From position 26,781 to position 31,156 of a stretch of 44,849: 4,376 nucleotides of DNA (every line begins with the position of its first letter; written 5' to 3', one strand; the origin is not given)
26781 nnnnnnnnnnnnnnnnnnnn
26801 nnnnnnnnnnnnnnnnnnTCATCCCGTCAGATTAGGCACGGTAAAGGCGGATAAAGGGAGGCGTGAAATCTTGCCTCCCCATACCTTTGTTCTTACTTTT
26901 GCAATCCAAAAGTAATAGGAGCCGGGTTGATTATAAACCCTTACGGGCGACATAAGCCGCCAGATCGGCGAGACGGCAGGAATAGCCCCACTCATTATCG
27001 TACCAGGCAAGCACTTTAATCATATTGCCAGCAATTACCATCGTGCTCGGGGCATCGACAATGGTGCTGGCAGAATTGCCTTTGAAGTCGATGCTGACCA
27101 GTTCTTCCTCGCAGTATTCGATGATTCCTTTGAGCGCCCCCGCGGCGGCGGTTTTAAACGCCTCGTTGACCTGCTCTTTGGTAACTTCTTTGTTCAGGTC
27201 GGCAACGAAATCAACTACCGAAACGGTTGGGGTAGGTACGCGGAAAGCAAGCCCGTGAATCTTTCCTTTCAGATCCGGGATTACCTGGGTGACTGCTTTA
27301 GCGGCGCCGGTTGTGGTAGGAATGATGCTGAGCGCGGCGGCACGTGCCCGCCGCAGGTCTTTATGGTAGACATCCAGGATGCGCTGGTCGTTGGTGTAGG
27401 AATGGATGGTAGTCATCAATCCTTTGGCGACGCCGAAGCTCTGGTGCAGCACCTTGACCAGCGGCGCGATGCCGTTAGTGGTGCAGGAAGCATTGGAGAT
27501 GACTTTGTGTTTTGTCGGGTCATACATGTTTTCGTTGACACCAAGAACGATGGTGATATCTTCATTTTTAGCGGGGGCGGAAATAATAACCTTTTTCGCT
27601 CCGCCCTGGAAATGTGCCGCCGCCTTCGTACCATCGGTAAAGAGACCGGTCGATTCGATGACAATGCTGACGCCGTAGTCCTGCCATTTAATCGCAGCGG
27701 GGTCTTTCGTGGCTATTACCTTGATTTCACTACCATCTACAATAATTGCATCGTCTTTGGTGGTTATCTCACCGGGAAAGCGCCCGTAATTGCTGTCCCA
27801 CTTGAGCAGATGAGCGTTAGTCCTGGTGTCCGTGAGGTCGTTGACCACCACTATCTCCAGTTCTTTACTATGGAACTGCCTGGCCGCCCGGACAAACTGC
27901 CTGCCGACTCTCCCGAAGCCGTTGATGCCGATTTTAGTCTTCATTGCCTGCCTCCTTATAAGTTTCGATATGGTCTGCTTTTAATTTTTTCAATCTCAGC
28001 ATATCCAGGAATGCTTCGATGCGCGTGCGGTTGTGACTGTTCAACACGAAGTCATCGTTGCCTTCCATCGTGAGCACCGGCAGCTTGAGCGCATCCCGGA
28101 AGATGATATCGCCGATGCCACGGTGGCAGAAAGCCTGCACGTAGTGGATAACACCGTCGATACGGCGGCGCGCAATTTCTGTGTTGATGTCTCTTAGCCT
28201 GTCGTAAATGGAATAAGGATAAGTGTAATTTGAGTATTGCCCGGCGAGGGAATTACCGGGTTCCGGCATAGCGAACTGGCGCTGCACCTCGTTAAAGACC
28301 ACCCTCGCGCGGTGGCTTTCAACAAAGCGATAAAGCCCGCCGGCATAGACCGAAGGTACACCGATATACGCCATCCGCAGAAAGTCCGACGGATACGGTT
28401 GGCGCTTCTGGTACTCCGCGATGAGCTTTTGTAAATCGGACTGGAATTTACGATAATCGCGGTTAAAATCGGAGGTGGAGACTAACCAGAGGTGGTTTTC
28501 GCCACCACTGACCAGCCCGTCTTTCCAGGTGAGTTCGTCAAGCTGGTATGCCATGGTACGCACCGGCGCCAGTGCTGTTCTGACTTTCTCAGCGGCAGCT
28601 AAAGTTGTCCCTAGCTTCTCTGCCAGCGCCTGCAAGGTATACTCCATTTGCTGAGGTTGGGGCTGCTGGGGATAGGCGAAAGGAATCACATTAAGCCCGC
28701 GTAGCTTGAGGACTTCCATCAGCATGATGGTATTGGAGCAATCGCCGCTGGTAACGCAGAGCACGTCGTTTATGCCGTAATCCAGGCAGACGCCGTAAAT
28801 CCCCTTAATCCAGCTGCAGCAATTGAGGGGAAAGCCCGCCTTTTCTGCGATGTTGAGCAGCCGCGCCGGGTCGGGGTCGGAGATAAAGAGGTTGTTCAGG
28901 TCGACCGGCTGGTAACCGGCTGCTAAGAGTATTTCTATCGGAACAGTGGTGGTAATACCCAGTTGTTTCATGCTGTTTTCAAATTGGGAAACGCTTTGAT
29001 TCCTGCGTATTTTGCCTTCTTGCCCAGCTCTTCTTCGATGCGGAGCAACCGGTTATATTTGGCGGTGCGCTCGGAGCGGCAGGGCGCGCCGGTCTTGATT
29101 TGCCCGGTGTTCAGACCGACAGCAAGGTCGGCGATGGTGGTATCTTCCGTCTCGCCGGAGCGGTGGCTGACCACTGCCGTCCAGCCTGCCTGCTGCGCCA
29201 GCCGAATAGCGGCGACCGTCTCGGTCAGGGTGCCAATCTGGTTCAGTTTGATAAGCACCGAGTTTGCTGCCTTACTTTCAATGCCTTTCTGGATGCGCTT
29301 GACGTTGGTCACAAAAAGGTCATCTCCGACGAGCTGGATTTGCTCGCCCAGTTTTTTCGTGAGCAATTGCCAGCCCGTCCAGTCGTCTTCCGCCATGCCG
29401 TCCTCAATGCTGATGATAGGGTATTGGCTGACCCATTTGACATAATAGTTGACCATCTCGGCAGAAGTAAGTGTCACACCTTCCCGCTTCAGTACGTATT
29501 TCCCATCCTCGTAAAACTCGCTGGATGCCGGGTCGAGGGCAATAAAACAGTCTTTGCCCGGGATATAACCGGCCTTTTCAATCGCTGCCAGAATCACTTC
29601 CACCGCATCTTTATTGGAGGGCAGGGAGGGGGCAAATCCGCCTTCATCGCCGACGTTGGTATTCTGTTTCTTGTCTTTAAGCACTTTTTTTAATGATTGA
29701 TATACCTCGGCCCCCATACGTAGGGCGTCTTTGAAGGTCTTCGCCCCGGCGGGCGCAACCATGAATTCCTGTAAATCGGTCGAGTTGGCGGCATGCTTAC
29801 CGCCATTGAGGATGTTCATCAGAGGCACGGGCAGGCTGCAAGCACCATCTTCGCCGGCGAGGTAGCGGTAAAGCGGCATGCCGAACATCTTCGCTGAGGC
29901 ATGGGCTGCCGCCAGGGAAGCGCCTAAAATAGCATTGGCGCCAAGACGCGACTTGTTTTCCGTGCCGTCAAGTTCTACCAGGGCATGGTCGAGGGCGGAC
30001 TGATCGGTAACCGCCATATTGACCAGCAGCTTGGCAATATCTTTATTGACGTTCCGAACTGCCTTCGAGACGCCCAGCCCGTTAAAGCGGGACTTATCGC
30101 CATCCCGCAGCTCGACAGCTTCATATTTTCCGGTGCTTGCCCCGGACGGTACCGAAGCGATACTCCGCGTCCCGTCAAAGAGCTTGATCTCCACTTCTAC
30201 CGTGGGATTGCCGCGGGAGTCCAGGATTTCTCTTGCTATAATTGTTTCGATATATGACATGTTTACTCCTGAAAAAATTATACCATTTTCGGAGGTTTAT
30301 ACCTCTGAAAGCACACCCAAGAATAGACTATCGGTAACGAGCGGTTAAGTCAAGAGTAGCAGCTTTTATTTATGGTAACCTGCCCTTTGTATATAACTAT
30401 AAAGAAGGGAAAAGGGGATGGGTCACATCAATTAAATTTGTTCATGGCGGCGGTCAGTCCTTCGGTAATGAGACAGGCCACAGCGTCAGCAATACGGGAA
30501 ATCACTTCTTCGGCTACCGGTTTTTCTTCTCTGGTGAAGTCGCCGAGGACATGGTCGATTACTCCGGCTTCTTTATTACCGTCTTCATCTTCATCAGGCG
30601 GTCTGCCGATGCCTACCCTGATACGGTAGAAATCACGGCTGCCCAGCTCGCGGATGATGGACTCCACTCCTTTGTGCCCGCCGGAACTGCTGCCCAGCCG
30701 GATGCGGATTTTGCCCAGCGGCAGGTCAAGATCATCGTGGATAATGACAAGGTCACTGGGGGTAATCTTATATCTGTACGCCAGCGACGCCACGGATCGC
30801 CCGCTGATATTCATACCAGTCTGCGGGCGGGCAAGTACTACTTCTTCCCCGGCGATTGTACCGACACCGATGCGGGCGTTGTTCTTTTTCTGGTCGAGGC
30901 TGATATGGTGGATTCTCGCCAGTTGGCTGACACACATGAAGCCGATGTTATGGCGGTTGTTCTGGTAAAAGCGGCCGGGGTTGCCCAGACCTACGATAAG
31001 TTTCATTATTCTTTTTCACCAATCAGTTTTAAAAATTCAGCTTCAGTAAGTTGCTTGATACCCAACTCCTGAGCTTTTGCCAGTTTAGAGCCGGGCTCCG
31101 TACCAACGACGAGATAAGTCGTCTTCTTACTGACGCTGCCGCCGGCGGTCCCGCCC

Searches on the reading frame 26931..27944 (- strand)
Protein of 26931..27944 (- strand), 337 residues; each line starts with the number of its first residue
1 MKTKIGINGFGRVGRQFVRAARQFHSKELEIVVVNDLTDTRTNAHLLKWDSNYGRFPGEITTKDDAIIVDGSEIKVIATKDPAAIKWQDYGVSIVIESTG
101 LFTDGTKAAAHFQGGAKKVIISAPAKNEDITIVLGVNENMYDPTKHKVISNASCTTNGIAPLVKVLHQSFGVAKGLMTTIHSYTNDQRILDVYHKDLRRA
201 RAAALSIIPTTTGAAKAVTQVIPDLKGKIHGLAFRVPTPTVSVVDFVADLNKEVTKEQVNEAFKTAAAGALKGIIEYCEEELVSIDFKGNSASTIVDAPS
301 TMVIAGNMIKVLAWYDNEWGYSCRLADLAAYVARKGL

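Call 26: search_protein_families(library=pfam, proteins=[window:26931-27944:-], max_evalue=1e-8)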
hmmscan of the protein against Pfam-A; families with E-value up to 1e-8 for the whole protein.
window:26931-27944:- (337 aa): 2 families
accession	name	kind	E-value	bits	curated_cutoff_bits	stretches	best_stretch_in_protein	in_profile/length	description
PF02800.25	Gp_dh_C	-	2.2e-68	229.3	24.4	1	159-315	1-158/158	Glyceraldehyde 3-phosphate dehydrogenase, C-terminal domain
PF00044.30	Gp_dh_N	-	1.1e-35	122.3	31.7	1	4-104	2-100/101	Glyceraldehyde 3-phosphate dehydrogenase, NAD binding domain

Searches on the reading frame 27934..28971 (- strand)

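Call 26: search_protein_families(library=pfam, proteins=[window:27934-28971:-], max_evalue=1e-8)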
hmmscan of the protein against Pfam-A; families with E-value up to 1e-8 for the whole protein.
window:27934-28971:- (345 aa): 1 family
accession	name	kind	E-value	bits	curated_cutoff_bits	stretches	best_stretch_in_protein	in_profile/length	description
PF06050.19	HGD-D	-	4.7e-29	102.5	28.4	1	8-325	2-342/342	2-hydroxyglutaryl-CoA dehydratase, D-component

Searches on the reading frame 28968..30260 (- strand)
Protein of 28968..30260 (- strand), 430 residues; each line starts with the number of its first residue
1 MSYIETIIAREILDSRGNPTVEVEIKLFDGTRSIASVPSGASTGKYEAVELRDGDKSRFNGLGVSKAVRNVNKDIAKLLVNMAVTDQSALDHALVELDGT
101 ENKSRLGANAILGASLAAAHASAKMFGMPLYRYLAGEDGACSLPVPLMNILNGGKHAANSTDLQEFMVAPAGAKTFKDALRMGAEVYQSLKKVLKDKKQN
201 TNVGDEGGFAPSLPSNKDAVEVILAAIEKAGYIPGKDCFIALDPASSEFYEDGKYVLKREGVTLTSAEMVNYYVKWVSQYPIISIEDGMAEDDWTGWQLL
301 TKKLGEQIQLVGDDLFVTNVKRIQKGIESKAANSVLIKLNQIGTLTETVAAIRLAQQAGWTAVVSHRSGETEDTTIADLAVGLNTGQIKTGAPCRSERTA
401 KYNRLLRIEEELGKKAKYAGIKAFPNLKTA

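Call 26: search_protein_families(library=pfam, proteins=[window:28968-30260:-], max_evalue=1e-8)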
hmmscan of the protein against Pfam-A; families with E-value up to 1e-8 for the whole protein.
window:28968-30260:- (430 aa): 2 families
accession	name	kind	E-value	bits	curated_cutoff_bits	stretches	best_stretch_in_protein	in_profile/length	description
PF00113.28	Enolase_C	-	7.3e-135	449.4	21.5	1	142-424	3-293/296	Enolase, C-terminal TIM barrel domain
PF03952.21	Enolase_N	-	7.4e-56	188.4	35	1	4-134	1-131/131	Enolase, N-terminal domain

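Call 49: find_encoding_contigs(protein=window:28968-30260:-, flank=10000, max_places=4)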
Protein window:28968-30260:- (430 aa): no gene with exactly this product is on record in the collection.

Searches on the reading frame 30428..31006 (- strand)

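Call 26: search_protein_families(library=pfam, proteins=[window:30428-31006:-], max_evalue=1e-8)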
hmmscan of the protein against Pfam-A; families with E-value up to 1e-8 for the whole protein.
window:30428-31006:- (192 aa): 1 family
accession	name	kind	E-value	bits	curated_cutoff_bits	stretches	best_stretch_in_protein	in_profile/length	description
PF01195.25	Pept_tRNA_hydro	-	1.1e-65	221.4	27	1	3-192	1-183/183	Peptidyl-tRNA hydrolase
